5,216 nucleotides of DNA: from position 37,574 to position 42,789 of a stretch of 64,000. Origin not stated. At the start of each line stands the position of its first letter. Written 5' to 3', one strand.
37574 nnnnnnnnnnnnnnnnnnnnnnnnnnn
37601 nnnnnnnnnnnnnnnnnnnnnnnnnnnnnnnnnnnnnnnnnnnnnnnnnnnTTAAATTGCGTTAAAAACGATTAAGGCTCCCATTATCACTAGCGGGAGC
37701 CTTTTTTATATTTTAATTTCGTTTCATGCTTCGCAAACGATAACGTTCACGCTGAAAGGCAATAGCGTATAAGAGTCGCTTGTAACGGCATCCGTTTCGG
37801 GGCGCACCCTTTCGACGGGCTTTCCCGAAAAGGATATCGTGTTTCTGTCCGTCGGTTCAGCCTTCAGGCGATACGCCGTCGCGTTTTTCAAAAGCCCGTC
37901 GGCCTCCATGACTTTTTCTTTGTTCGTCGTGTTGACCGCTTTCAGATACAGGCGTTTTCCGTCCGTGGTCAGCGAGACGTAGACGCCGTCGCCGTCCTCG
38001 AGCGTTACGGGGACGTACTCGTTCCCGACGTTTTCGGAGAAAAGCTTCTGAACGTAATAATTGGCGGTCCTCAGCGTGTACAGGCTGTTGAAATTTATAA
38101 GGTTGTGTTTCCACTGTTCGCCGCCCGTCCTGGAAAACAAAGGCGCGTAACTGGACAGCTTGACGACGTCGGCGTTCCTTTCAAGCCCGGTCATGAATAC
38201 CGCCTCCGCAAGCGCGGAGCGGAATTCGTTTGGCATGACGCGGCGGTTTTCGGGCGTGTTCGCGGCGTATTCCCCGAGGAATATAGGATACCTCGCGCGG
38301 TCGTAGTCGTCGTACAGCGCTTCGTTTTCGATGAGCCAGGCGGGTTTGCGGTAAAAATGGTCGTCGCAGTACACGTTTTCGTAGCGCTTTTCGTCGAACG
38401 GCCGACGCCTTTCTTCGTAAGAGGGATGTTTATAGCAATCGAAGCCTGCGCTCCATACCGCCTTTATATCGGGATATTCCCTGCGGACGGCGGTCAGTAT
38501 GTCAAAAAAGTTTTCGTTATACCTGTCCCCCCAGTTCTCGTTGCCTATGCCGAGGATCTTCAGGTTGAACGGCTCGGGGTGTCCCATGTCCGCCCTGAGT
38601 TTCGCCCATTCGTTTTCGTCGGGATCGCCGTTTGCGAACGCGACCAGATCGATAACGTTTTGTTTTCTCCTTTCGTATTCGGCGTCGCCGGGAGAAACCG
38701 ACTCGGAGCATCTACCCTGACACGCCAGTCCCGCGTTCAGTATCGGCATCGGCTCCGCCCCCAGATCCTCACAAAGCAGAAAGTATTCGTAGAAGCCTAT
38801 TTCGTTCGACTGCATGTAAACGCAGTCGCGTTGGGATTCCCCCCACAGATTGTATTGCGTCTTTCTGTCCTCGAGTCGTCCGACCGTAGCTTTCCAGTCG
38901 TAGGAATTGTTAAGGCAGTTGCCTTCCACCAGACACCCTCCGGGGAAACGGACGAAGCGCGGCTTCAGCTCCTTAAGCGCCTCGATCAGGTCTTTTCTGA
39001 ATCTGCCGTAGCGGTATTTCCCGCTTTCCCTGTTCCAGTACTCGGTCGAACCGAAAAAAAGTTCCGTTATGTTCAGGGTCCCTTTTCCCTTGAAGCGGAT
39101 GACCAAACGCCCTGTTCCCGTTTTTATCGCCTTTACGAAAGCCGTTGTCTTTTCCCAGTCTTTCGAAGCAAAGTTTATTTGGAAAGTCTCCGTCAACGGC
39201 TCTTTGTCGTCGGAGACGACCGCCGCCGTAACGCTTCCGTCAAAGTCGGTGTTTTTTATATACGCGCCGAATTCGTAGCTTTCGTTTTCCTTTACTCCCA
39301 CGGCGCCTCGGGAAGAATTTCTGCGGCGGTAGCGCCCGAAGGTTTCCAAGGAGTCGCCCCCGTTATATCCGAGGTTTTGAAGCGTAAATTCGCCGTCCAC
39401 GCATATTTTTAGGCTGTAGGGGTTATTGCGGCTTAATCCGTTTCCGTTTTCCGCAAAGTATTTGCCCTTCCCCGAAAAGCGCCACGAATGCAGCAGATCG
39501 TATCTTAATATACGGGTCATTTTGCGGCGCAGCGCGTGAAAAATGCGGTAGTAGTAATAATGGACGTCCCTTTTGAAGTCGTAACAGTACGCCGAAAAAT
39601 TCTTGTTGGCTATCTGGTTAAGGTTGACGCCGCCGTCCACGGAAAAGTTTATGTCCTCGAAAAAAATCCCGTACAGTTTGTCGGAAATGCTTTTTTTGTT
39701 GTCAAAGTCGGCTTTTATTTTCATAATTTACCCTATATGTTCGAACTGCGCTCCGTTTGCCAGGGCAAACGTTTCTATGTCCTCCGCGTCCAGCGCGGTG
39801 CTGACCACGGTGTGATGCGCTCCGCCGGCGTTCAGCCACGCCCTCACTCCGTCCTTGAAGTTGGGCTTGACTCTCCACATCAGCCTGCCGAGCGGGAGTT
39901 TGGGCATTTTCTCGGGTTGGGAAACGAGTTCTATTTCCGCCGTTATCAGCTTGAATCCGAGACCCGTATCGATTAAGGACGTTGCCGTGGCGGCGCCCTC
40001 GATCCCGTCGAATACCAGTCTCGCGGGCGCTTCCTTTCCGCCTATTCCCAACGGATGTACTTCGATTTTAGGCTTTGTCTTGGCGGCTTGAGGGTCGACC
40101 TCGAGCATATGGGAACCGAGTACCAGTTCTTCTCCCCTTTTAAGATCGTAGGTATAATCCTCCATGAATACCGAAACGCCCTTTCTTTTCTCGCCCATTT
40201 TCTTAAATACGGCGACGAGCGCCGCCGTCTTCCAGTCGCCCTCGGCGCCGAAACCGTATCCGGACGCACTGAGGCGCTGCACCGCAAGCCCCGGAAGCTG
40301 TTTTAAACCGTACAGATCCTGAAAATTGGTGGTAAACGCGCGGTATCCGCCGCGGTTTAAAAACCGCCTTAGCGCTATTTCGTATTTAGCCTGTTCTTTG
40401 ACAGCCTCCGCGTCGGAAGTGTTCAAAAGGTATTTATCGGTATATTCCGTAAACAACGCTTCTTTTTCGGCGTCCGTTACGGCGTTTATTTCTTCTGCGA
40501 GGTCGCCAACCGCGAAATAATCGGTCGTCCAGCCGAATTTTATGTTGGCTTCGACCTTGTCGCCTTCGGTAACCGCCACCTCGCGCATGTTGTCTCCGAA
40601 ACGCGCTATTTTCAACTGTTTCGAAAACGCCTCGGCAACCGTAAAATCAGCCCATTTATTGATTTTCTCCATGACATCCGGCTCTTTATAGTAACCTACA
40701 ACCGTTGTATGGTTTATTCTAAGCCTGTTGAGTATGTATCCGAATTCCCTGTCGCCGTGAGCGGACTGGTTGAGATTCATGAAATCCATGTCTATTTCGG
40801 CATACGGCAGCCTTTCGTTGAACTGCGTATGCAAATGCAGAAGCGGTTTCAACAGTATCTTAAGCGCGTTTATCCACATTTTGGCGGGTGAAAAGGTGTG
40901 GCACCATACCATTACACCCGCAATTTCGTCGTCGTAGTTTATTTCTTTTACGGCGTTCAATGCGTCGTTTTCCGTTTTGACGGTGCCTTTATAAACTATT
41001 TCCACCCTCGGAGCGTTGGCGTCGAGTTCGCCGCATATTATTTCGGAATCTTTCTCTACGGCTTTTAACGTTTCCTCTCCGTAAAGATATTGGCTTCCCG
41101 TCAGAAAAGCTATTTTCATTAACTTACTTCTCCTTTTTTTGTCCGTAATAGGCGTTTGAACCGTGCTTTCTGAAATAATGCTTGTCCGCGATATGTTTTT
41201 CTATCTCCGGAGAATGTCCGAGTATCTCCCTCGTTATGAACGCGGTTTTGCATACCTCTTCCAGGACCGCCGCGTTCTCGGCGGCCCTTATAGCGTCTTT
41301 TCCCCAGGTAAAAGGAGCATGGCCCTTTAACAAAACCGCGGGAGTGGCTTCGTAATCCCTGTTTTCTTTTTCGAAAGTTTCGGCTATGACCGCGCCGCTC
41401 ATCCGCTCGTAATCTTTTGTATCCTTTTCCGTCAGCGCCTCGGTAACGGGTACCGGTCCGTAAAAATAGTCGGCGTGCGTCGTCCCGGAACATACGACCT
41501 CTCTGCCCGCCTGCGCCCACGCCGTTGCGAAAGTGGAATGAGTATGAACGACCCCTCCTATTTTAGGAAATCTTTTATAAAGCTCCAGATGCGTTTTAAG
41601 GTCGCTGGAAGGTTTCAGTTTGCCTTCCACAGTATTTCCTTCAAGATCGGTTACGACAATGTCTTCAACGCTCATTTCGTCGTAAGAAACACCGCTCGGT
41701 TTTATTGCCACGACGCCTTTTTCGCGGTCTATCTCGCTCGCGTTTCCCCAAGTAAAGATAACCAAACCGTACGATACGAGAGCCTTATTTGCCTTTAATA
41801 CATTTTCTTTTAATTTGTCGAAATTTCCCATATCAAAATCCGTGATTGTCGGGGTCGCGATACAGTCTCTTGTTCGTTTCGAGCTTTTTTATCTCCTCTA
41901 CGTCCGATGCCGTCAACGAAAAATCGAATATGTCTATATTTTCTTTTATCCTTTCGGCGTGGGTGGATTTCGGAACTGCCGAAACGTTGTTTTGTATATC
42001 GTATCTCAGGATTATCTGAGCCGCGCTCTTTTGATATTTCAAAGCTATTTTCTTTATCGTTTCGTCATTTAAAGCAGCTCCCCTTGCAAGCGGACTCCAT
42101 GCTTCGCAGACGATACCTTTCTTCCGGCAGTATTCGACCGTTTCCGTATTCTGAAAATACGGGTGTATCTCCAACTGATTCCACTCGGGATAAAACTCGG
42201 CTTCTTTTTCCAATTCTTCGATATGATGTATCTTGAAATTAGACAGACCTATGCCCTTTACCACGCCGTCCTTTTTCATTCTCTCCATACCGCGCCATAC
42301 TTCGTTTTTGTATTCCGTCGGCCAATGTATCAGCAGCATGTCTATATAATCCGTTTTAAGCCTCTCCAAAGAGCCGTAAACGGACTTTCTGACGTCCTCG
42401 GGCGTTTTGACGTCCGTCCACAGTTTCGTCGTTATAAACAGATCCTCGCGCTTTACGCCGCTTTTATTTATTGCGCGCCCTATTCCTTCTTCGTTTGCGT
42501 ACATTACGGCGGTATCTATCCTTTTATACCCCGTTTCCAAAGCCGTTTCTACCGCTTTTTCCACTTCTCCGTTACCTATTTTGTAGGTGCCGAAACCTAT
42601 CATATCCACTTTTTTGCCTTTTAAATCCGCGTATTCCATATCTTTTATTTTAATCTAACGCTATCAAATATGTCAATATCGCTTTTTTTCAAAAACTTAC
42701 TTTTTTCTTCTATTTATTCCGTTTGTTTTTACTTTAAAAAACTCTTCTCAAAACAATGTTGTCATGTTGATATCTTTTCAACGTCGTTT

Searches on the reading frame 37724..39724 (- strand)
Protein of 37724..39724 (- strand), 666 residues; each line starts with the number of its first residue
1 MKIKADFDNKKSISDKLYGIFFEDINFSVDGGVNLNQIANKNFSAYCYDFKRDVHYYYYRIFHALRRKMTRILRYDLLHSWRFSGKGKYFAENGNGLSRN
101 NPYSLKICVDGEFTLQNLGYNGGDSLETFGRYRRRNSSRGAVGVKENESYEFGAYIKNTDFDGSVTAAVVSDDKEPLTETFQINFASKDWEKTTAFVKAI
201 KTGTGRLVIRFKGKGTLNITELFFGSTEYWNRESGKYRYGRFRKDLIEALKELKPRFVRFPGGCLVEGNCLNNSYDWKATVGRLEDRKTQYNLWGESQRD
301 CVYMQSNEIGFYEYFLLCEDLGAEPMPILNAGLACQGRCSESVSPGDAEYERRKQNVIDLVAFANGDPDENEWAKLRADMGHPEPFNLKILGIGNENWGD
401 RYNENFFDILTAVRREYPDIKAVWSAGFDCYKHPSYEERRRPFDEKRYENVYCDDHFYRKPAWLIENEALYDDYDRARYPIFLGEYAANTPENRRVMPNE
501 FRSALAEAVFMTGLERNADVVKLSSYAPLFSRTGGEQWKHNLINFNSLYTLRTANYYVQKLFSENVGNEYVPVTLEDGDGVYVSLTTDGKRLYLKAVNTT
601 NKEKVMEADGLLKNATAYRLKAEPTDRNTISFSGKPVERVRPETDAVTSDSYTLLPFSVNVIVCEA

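Call 7: search_protein_families(library=pfam, proteins=[window:37724-39724:-])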
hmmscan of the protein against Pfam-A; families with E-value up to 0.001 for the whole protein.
window:37724-39724:- (666 aa): 2 families
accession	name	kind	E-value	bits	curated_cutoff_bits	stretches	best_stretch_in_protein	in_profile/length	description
PF22848.2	ASD1_dom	-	1.1e-55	189.2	22.2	1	249-487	2-239/239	Alpha-L-arabinofuranosidase 1 domain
PF06964.18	Alpha-L-AF_C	-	1.4e-22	81.1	27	1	484-638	1-144/165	Alpha-L-arabinofuranosidase C-terminal domain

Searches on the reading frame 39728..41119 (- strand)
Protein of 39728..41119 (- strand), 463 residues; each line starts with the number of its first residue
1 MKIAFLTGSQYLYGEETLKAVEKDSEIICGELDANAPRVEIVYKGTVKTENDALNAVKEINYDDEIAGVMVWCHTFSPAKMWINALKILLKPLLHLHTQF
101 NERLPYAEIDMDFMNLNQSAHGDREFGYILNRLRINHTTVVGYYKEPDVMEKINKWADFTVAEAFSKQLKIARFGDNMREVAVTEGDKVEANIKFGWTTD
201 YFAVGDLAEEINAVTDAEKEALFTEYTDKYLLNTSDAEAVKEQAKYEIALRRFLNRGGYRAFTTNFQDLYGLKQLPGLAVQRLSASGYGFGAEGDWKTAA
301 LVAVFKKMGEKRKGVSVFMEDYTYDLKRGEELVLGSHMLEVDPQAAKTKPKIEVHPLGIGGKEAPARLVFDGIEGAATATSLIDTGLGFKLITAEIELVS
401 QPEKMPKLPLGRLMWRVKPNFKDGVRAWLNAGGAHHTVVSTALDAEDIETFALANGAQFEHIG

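Call 7: search_protein_families(library=pfam, proteins=[window:39728-41119:-])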
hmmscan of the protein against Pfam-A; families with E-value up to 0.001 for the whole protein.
window:39728-41119:- (463 aa): 3 families
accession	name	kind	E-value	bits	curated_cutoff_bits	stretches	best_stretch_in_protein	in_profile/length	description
PF02610.21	AraA_N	-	5.6e-68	228.4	24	1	2-163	2-164/168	L-arabinose isomerase N-terminal domain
PF24856.1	AraA_central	-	3.6e-61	206.4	24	1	170-310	1-147/148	L-arabinose isomerase central domain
PF11762.14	Arabinose_Iso_C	-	5.9e-55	185.4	25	1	317-453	3-139/144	L-arabinose isomerase C-terminal domain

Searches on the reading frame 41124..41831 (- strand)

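Call 7: search_protein_families(library=pfam, proteins=[window:41124-41831:-])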
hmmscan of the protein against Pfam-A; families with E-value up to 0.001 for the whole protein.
window:41124-41831:- (235 aa): 1 family
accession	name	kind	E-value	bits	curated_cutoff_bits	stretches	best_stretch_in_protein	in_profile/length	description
PF00596.27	Aldolase_II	-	3.9e-48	164.2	22.2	1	10-197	2-182/183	Class II Aldolase and Adducin N-terminal domain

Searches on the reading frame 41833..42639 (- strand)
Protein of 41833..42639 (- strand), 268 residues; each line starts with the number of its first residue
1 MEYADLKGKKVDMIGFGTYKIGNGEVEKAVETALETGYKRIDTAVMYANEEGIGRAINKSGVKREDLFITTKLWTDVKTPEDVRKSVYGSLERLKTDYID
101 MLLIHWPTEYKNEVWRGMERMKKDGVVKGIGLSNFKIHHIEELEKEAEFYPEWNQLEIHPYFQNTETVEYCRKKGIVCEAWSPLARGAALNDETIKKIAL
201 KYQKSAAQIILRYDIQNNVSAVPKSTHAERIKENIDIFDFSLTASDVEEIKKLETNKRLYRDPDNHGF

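Call 7: search_protein_families(library=pfam, proteins=[window:41833-42639:-])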
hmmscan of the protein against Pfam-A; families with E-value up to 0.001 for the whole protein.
window:41833-42639:- (268 aa): 1 family
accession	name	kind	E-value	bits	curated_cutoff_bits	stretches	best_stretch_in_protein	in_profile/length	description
PF00248.27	Aldo_ket_red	-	1.7e-57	195.1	24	1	14-253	2-289/291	Aldo/keto reductase family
